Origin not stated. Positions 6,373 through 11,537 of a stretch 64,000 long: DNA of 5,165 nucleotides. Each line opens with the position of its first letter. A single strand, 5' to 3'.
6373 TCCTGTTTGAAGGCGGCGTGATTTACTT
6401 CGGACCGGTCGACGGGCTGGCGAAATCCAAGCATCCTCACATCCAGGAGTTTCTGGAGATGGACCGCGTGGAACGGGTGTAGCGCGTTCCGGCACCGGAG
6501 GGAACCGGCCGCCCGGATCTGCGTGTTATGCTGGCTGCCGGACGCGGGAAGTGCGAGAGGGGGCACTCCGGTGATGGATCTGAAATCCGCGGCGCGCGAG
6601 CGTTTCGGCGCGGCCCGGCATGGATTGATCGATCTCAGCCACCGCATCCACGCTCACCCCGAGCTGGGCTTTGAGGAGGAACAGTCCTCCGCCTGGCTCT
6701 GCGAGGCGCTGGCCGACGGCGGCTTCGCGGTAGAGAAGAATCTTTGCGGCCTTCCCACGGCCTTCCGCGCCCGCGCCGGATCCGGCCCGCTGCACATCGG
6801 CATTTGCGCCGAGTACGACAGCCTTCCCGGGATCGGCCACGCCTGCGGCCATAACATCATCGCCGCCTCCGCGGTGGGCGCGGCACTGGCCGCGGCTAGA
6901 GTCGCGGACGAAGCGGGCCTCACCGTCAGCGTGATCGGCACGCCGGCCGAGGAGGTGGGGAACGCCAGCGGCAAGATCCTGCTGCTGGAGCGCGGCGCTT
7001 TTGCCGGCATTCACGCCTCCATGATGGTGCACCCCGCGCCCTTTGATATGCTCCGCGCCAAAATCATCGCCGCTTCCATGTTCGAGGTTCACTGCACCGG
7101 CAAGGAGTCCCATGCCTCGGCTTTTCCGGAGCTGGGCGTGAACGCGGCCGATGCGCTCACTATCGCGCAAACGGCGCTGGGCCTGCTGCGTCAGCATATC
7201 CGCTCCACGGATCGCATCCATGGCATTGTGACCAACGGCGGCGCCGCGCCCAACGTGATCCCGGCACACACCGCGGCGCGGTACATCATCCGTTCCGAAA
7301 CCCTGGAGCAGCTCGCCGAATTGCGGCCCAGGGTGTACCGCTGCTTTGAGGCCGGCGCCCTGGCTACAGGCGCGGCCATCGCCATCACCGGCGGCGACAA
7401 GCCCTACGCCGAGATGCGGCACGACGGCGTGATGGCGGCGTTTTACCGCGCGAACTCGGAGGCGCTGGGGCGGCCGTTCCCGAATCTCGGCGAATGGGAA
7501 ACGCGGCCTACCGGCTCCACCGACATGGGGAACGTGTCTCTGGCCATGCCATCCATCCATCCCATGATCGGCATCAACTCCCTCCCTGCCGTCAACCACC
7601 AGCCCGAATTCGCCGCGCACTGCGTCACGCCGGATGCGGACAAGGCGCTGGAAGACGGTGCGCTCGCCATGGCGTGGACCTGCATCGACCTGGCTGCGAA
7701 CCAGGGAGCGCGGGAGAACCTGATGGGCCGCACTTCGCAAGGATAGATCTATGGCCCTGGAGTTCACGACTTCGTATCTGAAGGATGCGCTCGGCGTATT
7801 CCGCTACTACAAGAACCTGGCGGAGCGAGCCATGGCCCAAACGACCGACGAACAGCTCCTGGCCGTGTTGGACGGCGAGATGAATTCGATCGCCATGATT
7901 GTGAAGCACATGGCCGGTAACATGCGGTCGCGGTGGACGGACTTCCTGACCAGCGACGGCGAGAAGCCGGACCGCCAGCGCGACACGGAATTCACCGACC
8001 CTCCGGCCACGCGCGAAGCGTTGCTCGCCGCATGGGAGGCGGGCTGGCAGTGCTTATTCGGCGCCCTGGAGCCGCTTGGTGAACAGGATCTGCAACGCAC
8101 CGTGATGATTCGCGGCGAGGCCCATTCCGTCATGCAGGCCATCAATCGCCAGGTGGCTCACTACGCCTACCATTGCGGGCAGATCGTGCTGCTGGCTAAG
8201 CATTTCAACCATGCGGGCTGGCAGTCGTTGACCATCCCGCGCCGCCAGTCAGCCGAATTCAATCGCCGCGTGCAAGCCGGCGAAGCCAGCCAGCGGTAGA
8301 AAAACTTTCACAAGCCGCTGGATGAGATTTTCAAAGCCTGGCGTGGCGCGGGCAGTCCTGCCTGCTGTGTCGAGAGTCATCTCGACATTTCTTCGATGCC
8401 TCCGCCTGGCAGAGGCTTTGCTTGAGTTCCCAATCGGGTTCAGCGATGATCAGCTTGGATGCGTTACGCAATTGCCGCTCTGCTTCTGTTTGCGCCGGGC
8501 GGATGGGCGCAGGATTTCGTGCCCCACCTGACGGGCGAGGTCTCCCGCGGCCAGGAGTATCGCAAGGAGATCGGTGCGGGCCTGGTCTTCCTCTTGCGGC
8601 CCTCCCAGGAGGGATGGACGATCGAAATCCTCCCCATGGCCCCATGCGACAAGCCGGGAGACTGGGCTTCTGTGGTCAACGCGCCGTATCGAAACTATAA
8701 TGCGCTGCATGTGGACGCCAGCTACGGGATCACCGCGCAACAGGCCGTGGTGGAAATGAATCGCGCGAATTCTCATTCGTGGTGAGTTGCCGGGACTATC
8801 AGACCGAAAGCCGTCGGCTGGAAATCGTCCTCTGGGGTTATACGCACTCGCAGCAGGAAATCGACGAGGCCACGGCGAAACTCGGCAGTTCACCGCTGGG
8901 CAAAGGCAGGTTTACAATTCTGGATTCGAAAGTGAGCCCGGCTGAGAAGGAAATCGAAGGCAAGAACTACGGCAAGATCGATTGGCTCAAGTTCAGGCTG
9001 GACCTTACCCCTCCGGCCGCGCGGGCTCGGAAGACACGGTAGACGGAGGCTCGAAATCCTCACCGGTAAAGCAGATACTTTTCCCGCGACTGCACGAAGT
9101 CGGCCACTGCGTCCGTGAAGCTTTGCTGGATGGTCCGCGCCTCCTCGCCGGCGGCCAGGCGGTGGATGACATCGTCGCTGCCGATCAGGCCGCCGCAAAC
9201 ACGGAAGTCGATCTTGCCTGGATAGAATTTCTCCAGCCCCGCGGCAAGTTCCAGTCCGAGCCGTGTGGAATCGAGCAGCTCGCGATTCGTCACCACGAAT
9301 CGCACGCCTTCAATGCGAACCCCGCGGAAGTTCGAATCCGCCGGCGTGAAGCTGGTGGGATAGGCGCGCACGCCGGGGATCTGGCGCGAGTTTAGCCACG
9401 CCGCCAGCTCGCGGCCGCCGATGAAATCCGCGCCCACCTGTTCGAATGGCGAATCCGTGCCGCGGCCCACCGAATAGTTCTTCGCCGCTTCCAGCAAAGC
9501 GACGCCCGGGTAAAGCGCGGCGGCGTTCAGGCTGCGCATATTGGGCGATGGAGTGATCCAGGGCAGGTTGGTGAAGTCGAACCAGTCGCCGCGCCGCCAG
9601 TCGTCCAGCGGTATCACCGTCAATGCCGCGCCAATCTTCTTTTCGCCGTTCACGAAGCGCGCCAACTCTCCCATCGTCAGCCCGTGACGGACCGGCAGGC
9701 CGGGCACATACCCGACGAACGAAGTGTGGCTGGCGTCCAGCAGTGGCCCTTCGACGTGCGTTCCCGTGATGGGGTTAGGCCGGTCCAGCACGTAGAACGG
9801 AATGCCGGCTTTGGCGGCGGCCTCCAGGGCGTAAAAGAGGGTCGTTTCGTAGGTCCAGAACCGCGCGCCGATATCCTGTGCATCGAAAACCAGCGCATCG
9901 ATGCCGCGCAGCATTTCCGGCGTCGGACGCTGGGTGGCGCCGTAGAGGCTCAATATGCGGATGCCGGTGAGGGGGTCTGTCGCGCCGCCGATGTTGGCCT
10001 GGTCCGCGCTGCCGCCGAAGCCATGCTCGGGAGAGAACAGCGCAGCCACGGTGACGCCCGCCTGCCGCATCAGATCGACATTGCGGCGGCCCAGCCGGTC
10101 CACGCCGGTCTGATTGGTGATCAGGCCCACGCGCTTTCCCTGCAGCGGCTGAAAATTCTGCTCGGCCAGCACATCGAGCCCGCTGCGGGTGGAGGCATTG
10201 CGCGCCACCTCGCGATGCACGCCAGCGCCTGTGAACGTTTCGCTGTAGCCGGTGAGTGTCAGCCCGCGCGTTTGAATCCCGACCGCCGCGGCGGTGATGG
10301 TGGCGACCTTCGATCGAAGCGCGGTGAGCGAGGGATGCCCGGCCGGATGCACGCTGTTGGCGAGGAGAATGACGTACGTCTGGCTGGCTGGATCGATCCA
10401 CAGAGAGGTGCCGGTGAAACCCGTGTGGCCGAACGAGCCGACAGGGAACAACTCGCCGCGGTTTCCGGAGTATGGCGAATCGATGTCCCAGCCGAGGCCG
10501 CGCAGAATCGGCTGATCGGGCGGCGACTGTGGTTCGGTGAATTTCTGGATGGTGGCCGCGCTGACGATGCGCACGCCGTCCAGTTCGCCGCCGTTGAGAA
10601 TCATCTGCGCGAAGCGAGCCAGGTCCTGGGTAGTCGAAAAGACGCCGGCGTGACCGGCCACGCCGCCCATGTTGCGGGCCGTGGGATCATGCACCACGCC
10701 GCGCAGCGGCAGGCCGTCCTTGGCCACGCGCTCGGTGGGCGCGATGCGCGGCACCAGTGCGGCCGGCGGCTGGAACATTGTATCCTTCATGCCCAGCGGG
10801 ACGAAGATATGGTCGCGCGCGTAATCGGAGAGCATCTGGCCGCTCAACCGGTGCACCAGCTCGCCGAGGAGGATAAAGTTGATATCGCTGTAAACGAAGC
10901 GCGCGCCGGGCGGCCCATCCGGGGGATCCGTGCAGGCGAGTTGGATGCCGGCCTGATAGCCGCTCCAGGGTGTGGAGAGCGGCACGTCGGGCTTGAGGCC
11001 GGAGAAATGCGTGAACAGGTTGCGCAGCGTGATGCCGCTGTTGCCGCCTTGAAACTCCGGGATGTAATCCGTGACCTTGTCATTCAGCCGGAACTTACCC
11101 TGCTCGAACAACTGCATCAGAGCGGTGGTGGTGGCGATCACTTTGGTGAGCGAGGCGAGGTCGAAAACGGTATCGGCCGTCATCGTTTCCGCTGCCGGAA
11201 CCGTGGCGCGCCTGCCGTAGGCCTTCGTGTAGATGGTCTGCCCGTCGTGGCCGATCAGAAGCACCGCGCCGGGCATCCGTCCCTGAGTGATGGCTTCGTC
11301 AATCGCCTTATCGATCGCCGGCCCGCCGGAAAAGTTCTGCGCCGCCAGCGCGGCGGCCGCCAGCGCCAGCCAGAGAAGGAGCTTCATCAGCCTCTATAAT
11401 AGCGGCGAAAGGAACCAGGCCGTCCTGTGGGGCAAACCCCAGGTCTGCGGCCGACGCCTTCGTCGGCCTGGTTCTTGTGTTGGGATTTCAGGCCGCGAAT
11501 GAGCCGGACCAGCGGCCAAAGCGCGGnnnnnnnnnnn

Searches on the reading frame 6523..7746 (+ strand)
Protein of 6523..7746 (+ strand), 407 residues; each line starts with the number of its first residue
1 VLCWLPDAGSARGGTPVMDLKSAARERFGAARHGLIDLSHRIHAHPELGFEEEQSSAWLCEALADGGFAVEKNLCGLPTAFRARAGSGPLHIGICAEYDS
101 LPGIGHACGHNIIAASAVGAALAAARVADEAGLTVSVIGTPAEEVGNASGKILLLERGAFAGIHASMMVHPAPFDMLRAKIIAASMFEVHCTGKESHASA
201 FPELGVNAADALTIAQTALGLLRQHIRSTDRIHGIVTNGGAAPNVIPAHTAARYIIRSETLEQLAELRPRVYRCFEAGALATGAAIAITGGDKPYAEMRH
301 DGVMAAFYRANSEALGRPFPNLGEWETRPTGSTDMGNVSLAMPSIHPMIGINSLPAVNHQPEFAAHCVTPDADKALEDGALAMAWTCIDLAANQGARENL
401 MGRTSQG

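Call 44: search_protein_families(library=pfam, proteins=[window:6523-7746:+], max_evalue=0.00001)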
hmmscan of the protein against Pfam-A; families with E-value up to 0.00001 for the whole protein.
window:6523-7746:+ (407 aa): 2 families
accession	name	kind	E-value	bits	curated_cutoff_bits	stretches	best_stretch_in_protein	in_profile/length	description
PF07687.19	M20_dimer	-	7.3e-10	39.2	21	1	186-275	8-99/107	Peptidase dimerisation domain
PF01546.33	Peptidase_M20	-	3.5e-08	34.1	24.6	1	103-362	26-187/206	Peptidase family M20/M25/M40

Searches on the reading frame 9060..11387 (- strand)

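Call 44: search_protein_families(library=pfam, proteins=[window:9060-11387:-], max_evalue=0.00001)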
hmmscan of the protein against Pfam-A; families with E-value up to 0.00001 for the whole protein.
window:9060-11387:- (775 aa): 3 families
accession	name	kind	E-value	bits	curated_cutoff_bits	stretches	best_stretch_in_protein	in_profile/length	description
PF07075.17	NamZ_N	-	2.8e-77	259.2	26.9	1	420-620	1-202/203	Exo-beta-N-acetylmuramidase NamZ, N-terminal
PF00144.29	Beta-lactamase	-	3.2e-73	247.2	27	1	25-355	1-321/329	Beta-lactamase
PF20732.2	NamZ_C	-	5.8e-35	121.7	25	1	625-774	2-152/152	Exo-beta-N-acetylmuramidase NamZ, C-terminal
